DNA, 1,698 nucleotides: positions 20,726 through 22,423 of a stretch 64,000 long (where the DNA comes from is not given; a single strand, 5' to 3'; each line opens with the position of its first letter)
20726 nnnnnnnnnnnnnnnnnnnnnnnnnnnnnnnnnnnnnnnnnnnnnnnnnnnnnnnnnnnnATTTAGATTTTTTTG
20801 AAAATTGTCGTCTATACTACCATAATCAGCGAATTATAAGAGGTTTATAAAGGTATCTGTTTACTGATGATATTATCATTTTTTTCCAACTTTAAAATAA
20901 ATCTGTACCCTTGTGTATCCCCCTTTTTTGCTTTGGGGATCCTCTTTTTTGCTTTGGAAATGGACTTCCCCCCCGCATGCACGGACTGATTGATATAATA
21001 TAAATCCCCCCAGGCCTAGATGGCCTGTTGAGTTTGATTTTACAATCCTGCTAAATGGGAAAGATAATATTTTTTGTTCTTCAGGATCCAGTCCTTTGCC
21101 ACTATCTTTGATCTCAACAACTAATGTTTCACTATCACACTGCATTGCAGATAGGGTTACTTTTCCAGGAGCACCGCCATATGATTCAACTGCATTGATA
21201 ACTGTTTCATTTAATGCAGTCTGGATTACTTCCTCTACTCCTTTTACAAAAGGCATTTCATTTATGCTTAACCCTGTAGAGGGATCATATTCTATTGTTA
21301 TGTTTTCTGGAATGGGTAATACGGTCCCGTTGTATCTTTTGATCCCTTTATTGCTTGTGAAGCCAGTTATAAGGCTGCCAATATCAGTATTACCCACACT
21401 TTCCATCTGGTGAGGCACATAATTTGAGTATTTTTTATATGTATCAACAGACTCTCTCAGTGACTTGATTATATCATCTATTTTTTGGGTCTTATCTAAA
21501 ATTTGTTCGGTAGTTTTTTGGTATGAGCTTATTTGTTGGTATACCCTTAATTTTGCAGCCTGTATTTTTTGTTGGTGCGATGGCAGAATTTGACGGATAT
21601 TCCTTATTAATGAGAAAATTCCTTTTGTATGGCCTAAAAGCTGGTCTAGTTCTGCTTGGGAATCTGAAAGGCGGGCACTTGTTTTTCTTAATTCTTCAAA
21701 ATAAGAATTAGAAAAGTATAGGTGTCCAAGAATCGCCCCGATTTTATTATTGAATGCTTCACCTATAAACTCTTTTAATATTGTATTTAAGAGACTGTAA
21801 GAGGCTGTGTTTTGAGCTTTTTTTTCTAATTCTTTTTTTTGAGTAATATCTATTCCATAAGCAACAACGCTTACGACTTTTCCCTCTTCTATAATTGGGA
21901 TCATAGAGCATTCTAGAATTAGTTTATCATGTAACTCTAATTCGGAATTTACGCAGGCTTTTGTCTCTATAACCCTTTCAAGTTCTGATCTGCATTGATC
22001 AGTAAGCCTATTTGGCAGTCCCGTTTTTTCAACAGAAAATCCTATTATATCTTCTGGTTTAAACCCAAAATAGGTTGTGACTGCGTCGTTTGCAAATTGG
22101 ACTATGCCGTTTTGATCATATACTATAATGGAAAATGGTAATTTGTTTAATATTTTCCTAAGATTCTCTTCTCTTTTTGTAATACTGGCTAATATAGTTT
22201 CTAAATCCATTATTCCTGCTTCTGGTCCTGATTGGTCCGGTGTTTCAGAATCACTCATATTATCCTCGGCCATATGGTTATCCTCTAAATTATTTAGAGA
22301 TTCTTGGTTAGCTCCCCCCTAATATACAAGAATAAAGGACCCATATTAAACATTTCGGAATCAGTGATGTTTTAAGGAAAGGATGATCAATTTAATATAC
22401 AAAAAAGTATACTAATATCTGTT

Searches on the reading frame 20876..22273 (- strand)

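Call 43: search_protein_families(library=ncbifam, proteins=[window:20876-22273:-], max_evalue=0.00001)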
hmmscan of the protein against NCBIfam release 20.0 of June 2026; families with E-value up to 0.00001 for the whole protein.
window:20876-22273:- (465 aa): 17 families
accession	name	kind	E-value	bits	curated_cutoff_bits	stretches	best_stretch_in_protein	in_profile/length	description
NF046044.1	PnpS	equivalog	7.7e-19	68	400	2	24-152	43-169/390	two-component system histidine kinase PnpS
TIGR00229.1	sensory_box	domain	4.4e-15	55.9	22.9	1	33-152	2-125/126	PAS domain S-box protein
TIGR02966.1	phoR_proteo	equivalog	5.5e-14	51.9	334.2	1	335-442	215-322/333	phosphate regulon sensor histidine kinase PhoR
NF008468.0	PRK11360.1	equivalog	2.6e-11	42.6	646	1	338-444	495-597/616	two-component system sensor histidine kinase AtoS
NF047874.1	MASE3_PAS_HK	subfamily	3.2e-11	42.7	560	1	24-170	253-402/655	MASE3 domain-containing sensor histidine kinase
NF008298.1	PRK11086.1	subfamily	3.3e-11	42.3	520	0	350-444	424-514/529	DcuS/MalK family sensor histidine kinase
NF041777.1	sens_FixL_Rhizob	equivalog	2.4e-10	39.7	850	1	26-83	113-170/485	sensor protein FixL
NF041552.1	TF_PrdR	equivalog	1.1e-09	37.2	795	1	28-179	126-271/577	sigma-54 dependent transcriptional regulator PrdR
TIGR02916.1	PEP_his_kin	equivalog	2.8e-08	32.8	300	1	337-443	567-668/679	XrtA/PEP-CTERM system histidine kinase PrsK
NF052574.1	HisKinEspCMyxo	equivalog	5e-08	31.6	1200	0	339-443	520-625/785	serine histidine kinase EspC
TIGR02938.1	nifL_nitrog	equivalog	2.2e-06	26.5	242.45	0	338-441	376-480/494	nitrogen fixation negative regulator NifL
NF007007.0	PRK09470.1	equivalog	3.1e-06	26.4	486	1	342-438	348-442/463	envelope stress sensor histidine kinase CpxA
NF045900.1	HisKinCpxALeg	equivalog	4.4e-06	25.7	800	0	347-444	341-440/451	two-component system sensor histidine kinase CpxA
TIGR02956.1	TMAO_torS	equivalog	6.7e-06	24.5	676.5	1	368-444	596-671/967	TMAO reductase system sensor histidine kinase/response regulator TorS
NF007898.0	PRK10604.1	equivalog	8.3e-06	25.2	478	0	349-441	319-409/433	two-component system sensor histidine kinase RstB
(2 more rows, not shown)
